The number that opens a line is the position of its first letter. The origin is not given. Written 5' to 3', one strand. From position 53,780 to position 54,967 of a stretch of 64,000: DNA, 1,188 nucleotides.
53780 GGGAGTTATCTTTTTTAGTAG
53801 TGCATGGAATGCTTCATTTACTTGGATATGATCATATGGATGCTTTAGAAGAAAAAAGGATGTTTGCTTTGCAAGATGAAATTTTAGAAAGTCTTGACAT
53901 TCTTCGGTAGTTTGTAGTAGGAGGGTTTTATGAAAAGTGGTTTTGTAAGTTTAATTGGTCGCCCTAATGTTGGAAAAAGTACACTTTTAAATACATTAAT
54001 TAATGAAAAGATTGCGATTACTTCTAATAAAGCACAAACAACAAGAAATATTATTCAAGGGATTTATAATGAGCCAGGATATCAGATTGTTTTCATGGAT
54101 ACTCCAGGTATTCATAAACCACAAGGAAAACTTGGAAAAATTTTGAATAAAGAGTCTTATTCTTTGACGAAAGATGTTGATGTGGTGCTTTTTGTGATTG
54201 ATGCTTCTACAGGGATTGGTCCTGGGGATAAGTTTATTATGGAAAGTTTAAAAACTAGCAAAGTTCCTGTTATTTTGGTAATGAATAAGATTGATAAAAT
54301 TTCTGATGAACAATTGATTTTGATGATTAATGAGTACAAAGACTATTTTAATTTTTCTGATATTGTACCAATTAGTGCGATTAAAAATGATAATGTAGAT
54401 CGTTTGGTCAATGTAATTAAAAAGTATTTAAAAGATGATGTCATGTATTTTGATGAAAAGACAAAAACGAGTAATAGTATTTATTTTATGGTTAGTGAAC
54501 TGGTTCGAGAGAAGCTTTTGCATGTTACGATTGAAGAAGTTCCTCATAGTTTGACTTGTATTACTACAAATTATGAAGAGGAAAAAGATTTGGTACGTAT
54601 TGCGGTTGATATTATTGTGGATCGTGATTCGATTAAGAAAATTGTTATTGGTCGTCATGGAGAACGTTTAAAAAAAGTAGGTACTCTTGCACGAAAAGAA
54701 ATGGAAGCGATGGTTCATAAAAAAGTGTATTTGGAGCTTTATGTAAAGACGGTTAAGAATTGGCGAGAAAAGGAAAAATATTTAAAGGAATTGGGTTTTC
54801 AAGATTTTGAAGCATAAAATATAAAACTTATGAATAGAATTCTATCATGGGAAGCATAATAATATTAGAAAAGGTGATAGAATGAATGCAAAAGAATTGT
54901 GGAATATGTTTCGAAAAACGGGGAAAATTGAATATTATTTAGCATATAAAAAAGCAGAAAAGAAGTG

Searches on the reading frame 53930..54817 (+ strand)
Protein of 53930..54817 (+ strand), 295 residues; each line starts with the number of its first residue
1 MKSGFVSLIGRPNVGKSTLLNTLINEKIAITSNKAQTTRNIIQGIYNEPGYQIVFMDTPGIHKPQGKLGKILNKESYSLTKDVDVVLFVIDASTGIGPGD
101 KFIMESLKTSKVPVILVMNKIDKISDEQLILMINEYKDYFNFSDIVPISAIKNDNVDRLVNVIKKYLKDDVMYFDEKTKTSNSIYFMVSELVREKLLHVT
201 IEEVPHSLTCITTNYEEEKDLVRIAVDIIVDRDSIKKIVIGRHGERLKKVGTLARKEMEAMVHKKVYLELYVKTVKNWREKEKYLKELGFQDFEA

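Call 15: search_protein_families(library=pfam, proteins=[window:53930-54817:+], max_evalue=0.001)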
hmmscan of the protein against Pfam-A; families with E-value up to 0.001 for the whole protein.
window:53930-54817:+ (295 aa): 11 families
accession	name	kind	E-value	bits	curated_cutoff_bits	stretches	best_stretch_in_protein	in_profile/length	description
PF01926.29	MMR_HSR1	-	1.6e-28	99.5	21.9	1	6-120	2-113/113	50S ribosome-binding GTPase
PF00009.33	GTP_EFTU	-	9.3e-17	61.7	26.5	1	10-168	10-187/188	Elongation factor Tu GTP binding domain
PF02421.24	FeoB_N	-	1.5e-15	57.5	27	1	6-161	3-154/156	Ferrous iron transport protein B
PF07650.23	KH_2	-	7.9e-14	51.7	22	1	203-279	1-78/78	KH domain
PF00350.29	Dynamin_N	-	3.6e-09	37.3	27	0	33-120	83-167/168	Dynamin family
PF03193.22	RsgA_GTPase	-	1.7e-08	34.9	30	0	3-64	106-171/174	RsgA GTPase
PF10662.15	PduV-EutP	-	6.4e-07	29.7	21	1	6-164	4-142/143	Ethanolamine utilisation - propanediol utilisation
PF04548.22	AIG1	-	7.7e-07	29.1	27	1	8-109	5-109/212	AIG1 family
PF16897.10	MMR_HSR1_Xtn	-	2e-05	25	35.2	1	112-167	56-104/106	C-terminal region of MMR_HSR1 domain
PF02492.25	cobW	-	0.00011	22.2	20.7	0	45-135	77-167/180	CobW/HypB/UreG, nucleotide-binding domain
PF00071.28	Ras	-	0.00036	20.6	21.6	1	8-163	4-156/162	Ras family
